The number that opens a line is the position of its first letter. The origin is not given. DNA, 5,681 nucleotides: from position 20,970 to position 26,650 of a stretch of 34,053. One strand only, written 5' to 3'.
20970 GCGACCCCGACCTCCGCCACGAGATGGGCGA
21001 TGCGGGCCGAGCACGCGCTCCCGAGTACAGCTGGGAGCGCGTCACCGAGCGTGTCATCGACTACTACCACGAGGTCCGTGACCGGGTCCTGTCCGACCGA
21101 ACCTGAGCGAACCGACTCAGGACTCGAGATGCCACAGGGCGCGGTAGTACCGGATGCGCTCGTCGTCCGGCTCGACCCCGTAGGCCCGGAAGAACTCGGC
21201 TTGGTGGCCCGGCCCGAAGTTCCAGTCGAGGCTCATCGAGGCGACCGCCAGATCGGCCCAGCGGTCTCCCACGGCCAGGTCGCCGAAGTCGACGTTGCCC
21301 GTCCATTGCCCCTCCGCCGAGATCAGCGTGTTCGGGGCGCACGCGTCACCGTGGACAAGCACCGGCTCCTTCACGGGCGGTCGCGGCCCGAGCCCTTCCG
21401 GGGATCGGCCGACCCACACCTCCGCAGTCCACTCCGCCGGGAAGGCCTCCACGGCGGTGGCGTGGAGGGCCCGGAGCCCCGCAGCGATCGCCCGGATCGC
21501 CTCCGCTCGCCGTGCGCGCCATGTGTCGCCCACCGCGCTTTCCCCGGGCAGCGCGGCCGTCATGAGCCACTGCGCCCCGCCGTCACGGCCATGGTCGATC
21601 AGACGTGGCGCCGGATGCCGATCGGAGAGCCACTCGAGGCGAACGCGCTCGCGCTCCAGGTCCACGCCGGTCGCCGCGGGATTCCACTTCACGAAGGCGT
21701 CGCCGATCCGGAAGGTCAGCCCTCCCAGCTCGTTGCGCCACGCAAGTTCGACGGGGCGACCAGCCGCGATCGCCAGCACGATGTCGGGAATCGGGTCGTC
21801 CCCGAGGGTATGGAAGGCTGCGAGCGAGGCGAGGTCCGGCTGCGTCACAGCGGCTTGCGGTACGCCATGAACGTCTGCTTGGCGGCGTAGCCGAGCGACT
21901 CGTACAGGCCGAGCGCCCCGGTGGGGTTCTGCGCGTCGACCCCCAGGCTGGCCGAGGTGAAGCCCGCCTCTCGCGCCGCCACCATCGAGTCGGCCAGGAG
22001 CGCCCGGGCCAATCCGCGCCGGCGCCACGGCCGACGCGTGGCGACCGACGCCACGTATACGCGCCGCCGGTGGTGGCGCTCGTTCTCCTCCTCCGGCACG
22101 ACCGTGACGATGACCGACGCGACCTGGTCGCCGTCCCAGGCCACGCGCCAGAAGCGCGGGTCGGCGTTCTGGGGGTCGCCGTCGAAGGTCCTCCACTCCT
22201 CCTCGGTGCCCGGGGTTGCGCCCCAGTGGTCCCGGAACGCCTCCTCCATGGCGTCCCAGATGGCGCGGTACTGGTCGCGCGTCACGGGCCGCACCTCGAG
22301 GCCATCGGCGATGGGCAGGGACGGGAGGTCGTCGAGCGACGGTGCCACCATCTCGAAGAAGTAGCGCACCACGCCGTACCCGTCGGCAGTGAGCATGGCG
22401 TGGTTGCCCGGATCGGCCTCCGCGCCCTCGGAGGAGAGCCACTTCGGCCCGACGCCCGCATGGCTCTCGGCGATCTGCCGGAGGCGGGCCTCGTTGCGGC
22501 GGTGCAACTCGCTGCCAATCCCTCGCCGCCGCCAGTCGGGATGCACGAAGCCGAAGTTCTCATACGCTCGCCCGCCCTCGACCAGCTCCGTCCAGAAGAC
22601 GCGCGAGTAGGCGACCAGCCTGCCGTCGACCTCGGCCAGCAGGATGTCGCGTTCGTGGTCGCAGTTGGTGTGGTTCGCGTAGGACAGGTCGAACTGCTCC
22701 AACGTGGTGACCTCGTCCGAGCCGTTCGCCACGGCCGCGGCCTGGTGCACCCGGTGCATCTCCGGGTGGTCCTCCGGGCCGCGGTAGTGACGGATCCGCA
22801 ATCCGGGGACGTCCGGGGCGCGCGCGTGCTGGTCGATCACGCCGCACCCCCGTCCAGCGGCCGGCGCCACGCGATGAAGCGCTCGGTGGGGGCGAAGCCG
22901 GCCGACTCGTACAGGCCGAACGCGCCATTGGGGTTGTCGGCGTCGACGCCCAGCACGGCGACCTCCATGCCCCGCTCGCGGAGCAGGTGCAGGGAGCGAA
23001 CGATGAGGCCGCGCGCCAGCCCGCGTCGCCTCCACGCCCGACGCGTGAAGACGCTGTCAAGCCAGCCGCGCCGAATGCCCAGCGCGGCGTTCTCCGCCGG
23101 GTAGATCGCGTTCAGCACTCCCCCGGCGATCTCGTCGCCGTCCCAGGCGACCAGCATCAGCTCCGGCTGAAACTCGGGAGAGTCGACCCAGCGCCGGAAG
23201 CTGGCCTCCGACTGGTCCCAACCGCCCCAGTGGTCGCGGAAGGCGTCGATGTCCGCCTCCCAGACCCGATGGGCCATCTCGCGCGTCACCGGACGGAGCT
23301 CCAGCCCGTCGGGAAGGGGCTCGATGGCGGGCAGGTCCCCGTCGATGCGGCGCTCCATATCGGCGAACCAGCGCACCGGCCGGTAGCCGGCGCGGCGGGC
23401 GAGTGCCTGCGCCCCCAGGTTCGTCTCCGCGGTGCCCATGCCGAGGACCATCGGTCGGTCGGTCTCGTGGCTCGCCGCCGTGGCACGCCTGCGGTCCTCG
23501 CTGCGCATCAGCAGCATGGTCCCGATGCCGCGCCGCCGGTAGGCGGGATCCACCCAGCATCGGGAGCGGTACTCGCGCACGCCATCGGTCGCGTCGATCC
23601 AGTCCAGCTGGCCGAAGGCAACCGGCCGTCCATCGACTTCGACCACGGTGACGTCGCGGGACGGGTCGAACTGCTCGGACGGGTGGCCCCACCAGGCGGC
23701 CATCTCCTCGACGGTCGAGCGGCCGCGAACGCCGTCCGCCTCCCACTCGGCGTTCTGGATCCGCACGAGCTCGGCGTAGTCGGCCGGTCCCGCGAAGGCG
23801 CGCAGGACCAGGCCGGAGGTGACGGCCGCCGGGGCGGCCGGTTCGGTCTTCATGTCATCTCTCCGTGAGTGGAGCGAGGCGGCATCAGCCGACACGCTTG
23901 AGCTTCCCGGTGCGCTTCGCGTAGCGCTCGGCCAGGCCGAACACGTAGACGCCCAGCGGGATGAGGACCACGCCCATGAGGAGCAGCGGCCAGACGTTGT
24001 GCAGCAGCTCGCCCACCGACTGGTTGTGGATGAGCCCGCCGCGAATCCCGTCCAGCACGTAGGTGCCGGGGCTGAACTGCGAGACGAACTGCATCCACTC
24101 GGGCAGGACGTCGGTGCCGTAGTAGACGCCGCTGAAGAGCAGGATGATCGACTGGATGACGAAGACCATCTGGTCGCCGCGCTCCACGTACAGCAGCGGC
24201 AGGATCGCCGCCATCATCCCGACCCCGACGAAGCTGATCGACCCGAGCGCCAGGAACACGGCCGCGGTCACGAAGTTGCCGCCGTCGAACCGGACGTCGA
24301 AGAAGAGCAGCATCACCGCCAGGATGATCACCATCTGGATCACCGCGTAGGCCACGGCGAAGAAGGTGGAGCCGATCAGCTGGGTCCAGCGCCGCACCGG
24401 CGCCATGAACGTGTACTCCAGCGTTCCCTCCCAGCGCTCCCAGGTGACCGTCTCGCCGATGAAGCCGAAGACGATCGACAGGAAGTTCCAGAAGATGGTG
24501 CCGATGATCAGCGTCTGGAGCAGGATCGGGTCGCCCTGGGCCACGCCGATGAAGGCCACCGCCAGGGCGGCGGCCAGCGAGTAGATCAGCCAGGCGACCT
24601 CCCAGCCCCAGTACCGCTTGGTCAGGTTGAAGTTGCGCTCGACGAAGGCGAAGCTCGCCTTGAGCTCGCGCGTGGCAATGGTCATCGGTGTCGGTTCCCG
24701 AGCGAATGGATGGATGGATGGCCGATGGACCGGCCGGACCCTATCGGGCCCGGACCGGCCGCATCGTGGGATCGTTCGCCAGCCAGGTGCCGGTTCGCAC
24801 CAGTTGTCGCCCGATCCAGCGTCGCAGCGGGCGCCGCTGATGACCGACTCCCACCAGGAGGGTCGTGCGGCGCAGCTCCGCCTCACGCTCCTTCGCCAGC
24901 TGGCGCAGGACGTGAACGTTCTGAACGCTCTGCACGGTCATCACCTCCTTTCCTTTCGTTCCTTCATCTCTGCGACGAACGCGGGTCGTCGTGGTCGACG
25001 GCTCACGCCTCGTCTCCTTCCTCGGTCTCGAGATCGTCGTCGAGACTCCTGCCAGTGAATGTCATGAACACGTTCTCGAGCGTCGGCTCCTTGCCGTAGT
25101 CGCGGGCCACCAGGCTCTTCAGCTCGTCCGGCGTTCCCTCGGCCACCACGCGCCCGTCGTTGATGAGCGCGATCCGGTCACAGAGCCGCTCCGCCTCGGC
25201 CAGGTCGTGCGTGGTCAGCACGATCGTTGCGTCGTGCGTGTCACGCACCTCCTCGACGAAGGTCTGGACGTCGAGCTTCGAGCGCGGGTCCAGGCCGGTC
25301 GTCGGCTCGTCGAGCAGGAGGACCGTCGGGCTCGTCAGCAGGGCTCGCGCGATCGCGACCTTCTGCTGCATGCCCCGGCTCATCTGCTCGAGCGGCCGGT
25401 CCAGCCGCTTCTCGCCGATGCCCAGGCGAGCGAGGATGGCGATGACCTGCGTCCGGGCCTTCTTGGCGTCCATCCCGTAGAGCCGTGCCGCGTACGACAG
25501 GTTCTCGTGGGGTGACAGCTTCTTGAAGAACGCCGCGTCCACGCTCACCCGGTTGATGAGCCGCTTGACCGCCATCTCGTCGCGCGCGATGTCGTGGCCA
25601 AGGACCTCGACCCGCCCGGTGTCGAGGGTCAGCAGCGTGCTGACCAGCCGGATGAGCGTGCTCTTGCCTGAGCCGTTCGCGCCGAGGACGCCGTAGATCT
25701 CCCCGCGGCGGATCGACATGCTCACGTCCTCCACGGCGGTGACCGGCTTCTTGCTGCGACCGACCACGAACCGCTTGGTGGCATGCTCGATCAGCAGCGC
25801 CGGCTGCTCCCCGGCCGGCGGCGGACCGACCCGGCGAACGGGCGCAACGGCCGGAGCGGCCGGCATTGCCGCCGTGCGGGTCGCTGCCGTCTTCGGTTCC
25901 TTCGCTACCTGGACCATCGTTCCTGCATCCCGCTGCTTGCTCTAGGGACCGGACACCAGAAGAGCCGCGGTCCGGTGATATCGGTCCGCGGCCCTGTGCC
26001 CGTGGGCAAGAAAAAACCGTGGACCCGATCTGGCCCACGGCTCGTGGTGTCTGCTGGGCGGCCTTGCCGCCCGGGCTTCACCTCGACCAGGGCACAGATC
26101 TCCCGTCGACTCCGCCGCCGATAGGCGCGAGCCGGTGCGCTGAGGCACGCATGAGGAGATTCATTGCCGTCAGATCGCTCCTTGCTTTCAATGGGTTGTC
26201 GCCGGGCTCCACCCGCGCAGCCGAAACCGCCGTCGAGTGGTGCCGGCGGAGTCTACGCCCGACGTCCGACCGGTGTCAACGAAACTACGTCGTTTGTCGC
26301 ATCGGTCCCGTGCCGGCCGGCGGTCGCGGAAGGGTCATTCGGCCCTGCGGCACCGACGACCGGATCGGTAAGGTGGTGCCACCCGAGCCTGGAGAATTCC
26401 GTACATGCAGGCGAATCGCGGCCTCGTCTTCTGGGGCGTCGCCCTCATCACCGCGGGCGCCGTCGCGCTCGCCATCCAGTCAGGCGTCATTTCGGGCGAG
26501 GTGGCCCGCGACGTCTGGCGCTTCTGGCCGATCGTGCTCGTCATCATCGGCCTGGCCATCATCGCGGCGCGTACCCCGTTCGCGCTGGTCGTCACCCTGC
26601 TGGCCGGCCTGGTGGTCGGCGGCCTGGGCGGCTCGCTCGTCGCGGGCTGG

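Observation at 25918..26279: About 330-nt leader with its own promoter, an SD-preceded mini-ORF and a canonical intrinsic terminator upstream of the exporter/GNAT/APH operon (attenuator, riboswitch or small RNA)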

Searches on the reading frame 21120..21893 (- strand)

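Call 45: search_protein_families(library=ncbifam, proteins=[window:21120-21893:-], max_evalue=0.00001)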
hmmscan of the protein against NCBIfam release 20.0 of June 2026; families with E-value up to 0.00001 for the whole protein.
window:21120-21893:- (258 aa): 13 families
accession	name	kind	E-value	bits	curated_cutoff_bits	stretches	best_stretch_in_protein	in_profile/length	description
NF033068.1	APH_3p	equivalog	3.3e-42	144.8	205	2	171-253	169-251/255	APH(3') family aminoglycoside O-phosphotransferase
NF032898.2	APH_3p_II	exception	2.3e-30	105.8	360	2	171-253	170-252/256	APH(3')-II family aminoglycoside O-phosphotransferase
NF032896.1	APH_3pp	equivalog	4.1e-22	78.9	325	2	177-253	166-248/254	APH(3'') family aminoglycoside O-phosphotransferase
NF033059.2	APH_3p_I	exception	8.9e-22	77.7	400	2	172-246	183-255/267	APH(3')-I family aminoglycoside O-phosphotransferase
NF032897.1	APH_3p_V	exception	3.7e-20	72.4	450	2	70-162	43-136/264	APH(3')-V family aminoglycoside O-phosphotransferase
NF033065.0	APH_3p_IVa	exception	5.2e-20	72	530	2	171-253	175-258/262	aminoglycoside O-phosphotransferase APH(3')-IVa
NF051474.1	APH_3p_Ia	exception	7.2e-16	58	625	2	66-152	52-140/271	aminoglycoside O-phosphotransferase APH(3')-Ia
NF033066.0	APH_3p_VIIIa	exception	1.2e-15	57.7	520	1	65-160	38-134/267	aminoglycoside O-phosphotransferase APH(3')-VIIIa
NF032894.1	APH_3pp_Ia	exception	1e-14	54.8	600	1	177-253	184-266/272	aminoglycoside O-phosphotransferase APH(3'')-Ia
NF033063.0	APH_3p_XV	exception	1.6e-14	54.3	550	1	175-253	181-259/263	aminoglycoside O-phosphotransferase APH(3')-XV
NF032895.1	APH_3pp_Ib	exception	3e-14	52.8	600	1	178-253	179-261/267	aminoglycoside O-phosphotransferase APH(3'')-Ib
NF033064.0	APH_3p_IIIa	exception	4.3e-10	39.5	530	1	173-253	180-260/264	aminoglycoside O-phosphotransferase APH(3')-IIIa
NF033067.1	APH_3p_VIIa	exception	1.4e-06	28.3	530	0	173-253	168-246/250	aminoglycoside O-phosphotransferase APH(3')-VIIa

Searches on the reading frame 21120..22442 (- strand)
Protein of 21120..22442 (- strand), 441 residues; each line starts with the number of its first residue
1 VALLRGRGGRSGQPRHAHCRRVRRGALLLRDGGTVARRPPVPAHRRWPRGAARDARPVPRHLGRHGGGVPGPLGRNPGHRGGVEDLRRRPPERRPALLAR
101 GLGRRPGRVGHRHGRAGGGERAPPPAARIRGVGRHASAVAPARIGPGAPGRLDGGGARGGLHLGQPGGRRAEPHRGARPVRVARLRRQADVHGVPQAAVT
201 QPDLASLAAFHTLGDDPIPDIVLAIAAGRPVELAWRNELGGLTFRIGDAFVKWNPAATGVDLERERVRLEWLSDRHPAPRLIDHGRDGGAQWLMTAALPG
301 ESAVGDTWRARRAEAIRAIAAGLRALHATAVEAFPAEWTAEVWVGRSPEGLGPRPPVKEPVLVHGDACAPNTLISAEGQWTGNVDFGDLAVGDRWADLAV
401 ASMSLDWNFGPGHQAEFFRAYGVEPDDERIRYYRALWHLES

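Call 10: search_protein_families(library=pfam, proteins=[window:21120-22442:-])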
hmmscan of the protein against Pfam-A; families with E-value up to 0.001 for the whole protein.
window:21120-22442:- (441 aa): 1 family
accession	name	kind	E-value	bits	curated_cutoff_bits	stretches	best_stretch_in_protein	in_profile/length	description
PF01636.29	APH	-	3e-17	63.6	23.2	2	357-432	165-238/239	Phosphotransferase enzyme family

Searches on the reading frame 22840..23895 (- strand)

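Call 10: search_protein_families(library=pfam, proteins=[window:22840-23895:-])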
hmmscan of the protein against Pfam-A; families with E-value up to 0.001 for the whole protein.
window:22840-23895:- (352 aa): 8 families
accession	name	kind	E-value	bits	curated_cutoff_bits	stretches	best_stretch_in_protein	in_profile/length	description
PF00583.31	Acetyltransf_1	-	2.3e-22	79.9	20.7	2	48-171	9-116/116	Acetyltransferase (GNAT) family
PF13508.13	Acetyltransf_7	-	3.2e-18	66.3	27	2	80-172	3-83/84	Acetyltransferase (GNAT) domain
PF13673.13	Acetyltransf_10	-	6.3e-12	46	23.6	1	246-338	32-111/128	Acetyltransferase (GNAT) domain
PF13527.13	Acetyltransf_9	-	1.3e-06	28.9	25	1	212-315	6-111/127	Acetyltransferase (GNAT) domain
PF13302.13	Acetyltransf_3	-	6.7e-06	27.3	25.4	0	29-172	2-138/138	Acetyltransferase (GNAT) domain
PF08445.16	FR47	-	5.6e-05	23.5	22.1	0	277-335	22-78/86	FR47-like protein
PF13880.12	Acetyltransf_13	-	0.00057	20.1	22.8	0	111-129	8-26/69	ESCO1/2 acetyl-transferase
PF14542.12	Acetyltransf_CG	-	0.00097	19.7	30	0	279-314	27-62/80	GCN5-related N-acetyl-transferase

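Call 45: search_protein_families(library=ncbifam, proteins=[window:22840-23850:-], max_evalue=0.00001)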
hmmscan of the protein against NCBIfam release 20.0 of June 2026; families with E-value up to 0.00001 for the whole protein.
window:22840-23850:- (337 aa): 3 families
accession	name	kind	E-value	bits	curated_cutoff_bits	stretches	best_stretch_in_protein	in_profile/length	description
TIGR03448.1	mycothiol_MshD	equivalog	4e-20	72.3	163.1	1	87-325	66-291/294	mycothiol synthase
NF002959.0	PRK03624.1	equivalog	2e-10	40.5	124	1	211-325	33-135/147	GNAT family acetyltransferase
TIGR01575.1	rimI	equivalog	1.4e-06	28.5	86.4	0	268-322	62-115/132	ribosomal protein S18-alanine N-acetyltransferase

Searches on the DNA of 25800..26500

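Call 5: search_rna_families(source=window, start=25800, end=26500, threshold=evalue, max_evalue=10, show_alignments=3)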
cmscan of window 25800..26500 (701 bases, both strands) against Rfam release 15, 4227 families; matches with E-value up to 10: 2.
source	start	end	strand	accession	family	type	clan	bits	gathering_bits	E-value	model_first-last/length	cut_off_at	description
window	26010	26083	-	RF02241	Xoo2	Gene; sRNA;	-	20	45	0.21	1-78/78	no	Xanthomonadaceae sRNA Xoo2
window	26009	26152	-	RF02883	BcKCsr2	Gene; sRNA;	-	13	40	2.7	1-129/129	no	Burkholderia sRNA 2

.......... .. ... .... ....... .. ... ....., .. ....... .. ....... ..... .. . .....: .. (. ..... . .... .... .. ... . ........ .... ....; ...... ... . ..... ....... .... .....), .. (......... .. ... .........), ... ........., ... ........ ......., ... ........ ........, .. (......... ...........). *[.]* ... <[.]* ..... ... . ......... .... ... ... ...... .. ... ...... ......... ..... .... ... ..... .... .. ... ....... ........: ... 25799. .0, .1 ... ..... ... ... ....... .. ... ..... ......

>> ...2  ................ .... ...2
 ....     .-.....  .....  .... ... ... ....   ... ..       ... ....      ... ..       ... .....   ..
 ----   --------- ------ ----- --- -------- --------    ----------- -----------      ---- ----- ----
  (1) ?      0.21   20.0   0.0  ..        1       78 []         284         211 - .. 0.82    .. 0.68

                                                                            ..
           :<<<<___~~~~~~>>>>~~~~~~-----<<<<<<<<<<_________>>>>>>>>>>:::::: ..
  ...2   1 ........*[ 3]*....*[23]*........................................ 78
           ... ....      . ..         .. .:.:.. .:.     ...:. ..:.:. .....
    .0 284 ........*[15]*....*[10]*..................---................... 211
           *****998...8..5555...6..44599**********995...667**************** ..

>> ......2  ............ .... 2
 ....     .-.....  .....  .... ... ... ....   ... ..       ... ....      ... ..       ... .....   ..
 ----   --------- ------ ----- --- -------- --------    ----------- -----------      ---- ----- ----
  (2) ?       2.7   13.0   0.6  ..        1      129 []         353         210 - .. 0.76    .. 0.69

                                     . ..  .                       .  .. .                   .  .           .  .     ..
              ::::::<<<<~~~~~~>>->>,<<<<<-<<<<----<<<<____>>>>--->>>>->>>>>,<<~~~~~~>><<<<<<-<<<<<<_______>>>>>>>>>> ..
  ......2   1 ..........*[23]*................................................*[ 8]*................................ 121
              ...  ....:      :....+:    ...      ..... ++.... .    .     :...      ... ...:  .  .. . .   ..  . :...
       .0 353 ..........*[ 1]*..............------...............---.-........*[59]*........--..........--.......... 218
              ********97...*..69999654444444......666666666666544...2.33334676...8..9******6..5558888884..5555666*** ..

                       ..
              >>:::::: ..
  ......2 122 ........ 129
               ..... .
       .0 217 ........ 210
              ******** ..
